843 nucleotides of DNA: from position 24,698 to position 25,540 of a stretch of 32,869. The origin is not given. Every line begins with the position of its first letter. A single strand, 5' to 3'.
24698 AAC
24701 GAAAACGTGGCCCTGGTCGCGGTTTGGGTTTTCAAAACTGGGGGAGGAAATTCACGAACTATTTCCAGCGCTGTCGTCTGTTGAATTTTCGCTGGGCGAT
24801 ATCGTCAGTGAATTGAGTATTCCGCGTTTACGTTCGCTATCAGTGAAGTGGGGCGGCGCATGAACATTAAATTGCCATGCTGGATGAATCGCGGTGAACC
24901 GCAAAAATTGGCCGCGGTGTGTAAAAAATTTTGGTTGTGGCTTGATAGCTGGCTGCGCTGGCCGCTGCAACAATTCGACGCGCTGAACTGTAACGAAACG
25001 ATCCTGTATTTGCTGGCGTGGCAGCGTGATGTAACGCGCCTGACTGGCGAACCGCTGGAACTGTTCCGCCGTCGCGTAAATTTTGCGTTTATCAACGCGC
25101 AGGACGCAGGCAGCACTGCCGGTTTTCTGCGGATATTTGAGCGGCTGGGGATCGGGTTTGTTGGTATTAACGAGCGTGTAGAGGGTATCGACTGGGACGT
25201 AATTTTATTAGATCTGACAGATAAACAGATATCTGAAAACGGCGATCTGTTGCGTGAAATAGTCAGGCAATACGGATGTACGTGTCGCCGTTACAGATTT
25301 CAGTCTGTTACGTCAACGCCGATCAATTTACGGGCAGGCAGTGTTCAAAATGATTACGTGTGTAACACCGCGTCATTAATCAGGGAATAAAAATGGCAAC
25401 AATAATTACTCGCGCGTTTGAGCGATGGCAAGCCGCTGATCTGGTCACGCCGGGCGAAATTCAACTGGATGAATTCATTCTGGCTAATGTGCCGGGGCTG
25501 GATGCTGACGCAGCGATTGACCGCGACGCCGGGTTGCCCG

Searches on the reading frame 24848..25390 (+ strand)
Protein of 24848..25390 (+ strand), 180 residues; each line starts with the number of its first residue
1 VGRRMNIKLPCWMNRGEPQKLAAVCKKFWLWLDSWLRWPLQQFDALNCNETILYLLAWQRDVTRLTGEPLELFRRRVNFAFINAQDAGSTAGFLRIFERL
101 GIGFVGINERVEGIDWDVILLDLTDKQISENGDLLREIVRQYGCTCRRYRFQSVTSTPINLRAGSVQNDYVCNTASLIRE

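Call 4: search_protein_families(library=pfam, proteins=[window:24848-25390:+], max_evalue=0.01)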
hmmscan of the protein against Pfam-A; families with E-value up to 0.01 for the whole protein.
window:24848-25390:+ (180 aa): 1 family
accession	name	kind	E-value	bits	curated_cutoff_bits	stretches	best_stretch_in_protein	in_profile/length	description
PF09684.15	Tail_P2_I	-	0.00077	19.8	20.6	1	39-109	25-96/139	Phage tail protein (Tail_P2_I)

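Call 5: search_protein_families(library=phrogs, proteins=[window:24848-25390:+], max_evalue=0.001)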
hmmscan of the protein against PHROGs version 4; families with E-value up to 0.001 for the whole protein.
window:24848-25390:+ (180 aa): 2 families
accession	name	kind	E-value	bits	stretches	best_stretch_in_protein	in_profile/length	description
phrog_1228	-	tail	4.2e-78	262.1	1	4-177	6-179/193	tail protein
phrog_34969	-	tail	0.00035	20.9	1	46-102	57-113/285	tail protein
